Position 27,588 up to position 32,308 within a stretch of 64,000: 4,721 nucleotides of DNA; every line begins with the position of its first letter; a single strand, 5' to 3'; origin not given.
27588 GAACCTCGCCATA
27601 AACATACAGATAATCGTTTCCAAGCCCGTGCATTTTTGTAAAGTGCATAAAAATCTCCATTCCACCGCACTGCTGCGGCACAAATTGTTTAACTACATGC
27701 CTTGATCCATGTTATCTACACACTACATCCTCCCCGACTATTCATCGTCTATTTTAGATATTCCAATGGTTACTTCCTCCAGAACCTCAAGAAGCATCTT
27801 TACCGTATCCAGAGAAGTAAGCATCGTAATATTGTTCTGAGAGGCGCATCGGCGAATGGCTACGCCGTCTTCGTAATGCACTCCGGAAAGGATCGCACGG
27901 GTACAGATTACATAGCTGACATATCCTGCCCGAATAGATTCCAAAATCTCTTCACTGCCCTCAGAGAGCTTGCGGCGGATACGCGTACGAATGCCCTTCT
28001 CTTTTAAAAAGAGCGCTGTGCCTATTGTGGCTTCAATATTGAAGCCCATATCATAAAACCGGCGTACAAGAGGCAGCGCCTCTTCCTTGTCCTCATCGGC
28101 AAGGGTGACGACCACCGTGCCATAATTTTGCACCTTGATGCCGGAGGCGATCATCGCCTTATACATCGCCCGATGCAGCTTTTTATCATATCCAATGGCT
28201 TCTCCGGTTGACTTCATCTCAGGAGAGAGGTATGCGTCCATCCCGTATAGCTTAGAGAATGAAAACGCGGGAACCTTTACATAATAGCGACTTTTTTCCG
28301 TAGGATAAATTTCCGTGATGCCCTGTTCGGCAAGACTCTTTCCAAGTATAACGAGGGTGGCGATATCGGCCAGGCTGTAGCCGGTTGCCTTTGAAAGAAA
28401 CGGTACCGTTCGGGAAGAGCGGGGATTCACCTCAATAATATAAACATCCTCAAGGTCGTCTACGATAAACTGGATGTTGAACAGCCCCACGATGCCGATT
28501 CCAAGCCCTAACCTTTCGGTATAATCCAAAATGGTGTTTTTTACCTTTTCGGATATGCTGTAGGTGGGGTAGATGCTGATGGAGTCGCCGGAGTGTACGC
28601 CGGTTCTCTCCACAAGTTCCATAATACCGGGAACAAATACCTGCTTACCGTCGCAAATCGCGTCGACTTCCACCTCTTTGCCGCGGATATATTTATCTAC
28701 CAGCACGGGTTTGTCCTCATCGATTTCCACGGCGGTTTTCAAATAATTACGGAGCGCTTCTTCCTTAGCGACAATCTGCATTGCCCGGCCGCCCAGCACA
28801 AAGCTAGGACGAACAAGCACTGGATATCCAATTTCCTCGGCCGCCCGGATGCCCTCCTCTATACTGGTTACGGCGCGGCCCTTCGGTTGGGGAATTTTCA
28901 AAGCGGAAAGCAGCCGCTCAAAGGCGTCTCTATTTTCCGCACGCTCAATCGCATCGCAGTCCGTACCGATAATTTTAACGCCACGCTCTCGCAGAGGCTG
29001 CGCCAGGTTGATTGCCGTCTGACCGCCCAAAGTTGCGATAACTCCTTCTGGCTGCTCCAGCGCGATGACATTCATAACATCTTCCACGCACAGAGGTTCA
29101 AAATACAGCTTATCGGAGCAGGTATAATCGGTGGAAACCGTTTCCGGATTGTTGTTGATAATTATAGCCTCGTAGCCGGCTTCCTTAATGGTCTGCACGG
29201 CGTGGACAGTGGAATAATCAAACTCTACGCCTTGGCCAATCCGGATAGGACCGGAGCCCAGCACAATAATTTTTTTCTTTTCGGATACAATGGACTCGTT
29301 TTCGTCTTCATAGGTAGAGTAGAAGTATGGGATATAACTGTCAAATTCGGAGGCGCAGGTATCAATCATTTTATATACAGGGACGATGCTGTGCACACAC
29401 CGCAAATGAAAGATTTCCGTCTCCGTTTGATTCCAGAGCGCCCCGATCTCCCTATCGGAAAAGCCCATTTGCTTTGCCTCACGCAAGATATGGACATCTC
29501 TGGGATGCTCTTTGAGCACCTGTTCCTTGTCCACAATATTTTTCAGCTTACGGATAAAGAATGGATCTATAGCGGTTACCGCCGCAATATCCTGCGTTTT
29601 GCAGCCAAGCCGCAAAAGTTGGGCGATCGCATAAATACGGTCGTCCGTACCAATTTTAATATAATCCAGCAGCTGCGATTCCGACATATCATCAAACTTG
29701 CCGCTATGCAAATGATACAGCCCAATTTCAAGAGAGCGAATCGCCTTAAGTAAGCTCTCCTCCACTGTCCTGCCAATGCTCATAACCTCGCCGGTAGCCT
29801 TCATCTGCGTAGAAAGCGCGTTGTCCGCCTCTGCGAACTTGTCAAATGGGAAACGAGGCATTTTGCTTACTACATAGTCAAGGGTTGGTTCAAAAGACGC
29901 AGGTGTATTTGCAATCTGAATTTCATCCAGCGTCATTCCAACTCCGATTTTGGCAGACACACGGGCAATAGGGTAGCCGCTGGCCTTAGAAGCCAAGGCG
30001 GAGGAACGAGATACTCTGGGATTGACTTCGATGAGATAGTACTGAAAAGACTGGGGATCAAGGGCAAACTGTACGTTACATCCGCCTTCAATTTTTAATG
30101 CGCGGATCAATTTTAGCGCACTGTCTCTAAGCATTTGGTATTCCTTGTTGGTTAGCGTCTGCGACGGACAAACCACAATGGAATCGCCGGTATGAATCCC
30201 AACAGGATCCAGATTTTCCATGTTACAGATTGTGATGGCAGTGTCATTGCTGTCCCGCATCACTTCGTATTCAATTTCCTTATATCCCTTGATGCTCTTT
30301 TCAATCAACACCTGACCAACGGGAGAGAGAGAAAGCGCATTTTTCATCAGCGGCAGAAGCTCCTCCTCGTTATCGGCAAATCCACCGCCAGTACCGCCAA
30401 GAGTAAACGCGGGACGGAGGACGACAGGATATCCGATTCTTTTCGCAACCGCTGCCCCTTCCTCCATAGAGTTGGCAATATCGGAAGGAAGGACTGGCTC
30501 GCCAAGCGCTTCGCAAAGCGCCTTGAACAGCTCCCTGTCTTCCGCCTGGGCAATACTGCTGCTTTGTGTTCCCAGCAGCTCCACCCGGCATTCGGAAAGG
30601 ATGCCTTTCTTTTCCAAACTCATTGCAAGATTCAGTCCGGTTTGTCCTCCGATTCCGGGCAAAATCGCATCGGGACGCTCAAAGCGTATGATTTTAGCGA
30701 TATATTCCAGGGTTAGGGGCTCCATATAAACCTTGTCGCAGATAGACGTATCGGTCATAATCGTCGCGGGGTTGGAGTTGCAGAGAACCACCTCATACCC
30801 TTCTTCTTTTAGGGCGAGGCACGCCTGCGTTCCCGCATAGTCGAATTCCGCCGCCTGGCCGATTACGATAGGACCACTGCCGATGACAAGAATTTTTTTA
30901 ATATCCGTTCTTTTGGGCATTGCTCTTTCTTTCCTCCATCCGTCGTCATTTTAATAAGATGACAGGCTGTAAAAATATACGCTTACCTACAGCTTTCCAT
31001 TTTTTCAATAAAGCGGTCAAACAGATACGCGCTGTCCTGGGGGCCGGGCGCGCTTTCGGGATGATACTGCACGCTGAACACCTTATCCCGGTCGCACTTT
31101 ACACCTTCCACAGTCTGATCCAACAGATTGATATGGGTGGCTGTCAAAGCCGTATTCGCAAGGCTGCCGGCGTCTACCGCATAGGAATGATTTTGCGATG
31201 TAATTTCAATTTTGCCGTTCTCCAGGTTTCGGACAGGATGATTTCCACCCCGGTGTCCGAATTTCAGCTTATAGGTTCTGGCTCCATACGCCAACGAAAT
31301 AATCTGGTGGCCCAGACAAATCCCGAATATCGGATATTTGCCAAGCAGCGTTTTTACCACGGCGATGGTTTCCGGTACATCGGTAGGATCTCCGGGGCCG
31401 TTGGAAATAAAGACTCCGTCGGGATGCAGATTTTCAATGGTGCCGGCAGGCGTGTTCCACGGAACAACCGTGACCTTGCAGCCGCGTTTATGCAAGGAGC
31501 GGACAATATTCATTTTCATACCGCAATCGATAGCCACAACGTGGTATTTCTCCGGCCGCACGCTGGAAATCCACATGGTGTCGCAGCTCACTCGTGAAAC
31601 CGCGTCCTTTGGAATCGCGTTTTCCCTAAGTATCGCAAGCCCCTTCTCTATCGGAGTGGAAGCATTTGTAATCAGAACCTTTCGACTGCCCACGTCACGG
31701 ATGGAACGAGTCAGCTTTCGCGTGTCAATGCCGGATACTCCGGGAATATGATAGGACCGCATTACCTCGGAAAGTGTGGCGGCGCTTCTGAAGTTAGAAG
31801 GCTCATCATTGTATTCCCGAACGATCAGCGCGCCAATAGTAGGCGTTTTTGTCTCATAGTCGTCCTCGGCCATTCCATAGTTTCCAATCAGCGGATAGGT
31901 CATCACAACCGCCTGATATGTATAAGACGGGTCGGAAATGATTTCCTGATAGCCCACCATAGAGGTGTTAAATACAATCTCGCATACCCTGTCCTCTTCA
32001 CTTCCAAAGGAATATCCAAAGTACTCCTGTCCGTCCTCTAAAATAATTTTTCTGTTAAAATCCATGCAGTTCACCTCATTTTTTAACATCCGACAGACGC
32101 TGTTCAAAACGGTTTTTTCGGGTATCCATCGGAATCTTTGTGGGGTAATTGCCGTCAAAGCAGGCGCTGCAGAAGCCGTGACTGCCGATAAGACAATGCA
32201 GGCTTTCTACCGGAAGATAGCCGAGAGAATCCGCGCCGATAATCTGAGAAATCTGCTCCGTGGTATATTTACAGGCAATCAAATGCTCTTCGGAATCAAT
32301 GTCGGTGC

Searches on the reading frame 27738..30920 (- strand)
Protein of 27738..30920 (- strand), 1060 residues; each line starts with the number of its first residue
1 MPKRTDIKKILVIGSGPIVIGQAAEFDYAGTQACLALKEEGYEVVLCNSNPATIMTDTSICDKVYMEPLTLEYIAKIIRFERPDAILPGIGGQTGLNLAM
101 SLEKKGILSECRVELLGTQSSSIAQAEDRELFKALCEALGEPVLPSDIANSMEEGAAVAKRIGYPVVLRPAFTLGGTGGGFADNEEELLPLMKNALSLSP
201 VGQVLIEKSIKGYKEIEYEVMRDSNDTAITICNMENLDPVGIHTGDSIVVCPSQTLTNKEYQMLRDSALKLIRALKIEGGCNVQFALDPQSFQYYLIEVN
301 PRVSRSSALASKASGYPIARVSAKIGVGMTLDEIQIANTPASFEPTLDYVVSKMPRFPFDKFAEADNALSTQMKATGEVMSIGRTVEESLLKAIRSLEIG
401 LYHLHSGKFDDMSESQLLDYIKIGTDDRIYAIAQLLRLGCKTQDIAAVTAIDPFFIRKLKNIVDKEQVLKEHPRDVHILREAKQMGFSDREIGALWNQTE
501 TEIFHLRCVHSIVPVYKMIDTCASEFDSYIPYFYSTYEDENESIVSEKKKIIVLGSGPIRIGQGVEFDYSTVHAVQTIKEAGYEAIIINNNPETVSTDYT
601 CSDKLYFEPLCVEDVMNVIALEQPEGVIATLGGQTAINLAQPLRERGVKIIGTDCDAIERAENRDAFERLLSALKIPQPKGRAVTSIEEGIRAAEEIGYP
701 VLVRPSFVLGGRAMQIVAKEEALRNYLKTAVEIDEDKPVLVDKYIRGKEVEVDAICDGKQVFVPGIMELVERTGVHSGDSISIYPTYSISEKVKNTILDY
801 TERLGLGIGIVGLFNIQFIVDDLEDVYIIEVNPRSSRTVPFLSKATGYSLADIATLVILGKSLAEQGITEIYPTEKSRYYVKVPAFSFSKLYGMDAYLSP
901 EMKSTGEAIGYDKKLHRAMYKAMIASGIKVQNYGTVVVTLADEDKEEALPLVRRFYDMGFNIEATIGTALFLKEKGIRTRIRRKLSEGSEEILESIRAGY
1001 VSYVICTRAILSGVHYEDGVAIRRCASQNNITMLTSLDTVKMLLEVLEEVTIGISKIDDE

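Call 29: search_protein_families(library=pfam, proteins=[window:27738-30920:-])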
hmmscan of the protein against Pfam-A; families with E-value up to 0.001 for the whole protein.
window:27738-30920:- (1060 aa): 11 families
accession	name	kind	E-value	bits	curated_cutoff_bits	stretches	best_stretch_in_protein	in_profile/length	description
PF02786.22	CPSase_L_D2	-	8.3e-113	375.5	19.8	2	128-333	1-210/211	Carbamoyl-phosphate synthase L chain, ATP binding domain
PF25596.1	CPSase_L_D1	-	3.9e-98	323.9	27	2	548-659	2-117/118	Carbamoyl phosphate synthase preATP-grasp domain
PF02787.25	CPSase_L_D3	-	5.5e-24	84.4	26.6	1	421-496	3-80/80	Carbamoyl-phosphate synthetase large chain, oligomerisation domain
PF07478.18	Dala_Dala_lig_C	-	1.9e-20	73.7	24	2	693-834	31-175/204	D-ala D-ala ligase C-terminus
PF02142.27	MGS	-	9.8e-17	61.3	24.1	1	948-1035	2-94/94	MGS-like domain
PF02655.19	ATP-grasp_3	-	1.6e-14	54.8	23.2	1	673-834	13-156/160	ATP-grasp domain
PF02222.28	ATP-grasp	-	3.8e-14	53.2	27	2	670-835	2-163/179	ATP-grasp domain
PF15632.11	ATPgrasp_Ter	-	1.2e-12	48.1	29.1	1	737-861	3-111/131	ATP-grasp in the biosynthetic pathway with Ter operon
PF13549.11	ATP-grasp_5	-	1.5e-08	34.7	27.6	0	133-169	16-52/221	ATP-grasp domain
PF01071.24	GARS_A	-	1.1e-07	32.3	27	1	669-762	8-106/194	Phosphoribosylglycinamide synthetase, ATP-grasp (A) domain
PF13535.11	ATP-grasp_4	-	1.4e-06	28.4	27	1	726-835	45-152/160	ATP-grasp domain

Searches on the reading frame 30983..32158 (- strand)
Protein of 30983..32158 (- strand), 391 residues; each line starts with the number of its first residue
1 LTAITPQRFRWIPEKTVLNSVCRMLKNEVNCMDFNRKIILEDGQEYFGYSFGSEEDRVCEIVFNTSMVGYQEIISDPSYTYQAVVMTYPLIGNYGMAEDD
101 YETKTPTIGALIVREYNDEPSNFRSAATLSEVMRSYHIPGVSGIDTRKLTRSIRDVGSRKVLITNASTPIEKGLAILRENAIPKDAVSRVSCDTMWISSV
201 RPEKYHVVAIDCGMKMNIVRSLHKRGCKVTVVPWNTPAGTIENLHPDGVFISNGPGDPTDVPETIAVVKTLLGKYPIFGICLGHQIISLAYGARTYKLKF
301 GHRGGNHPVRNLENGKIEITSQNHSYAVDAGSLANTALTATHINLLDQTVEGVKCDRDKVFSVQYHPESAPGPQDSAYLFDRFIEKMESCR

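Call 29: search_protein_families(library=pfam, proteins=[window:30983-32158:-])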
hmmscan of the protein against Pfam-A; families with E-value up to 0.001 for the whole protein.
window:30983-32158:- (391 aa): 3 families
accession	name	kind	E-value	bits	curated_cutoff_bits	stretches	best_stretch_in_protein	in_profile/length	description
PF00117.34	GATase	-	2.9e-55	187.3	22.8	1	209-385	2-189/190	Glutamine amidotransferase class-I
PF00988.28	CPSase_sm_chain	-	3.8e-47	159.7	27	1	38-162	1-125/126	Carbamoyl-phosphate synthase small chain, CPSase domain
PF07722.19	Peptidase_C26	-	4.7e-07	30.2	20.5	0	267-338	98-166/219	Peptidase C26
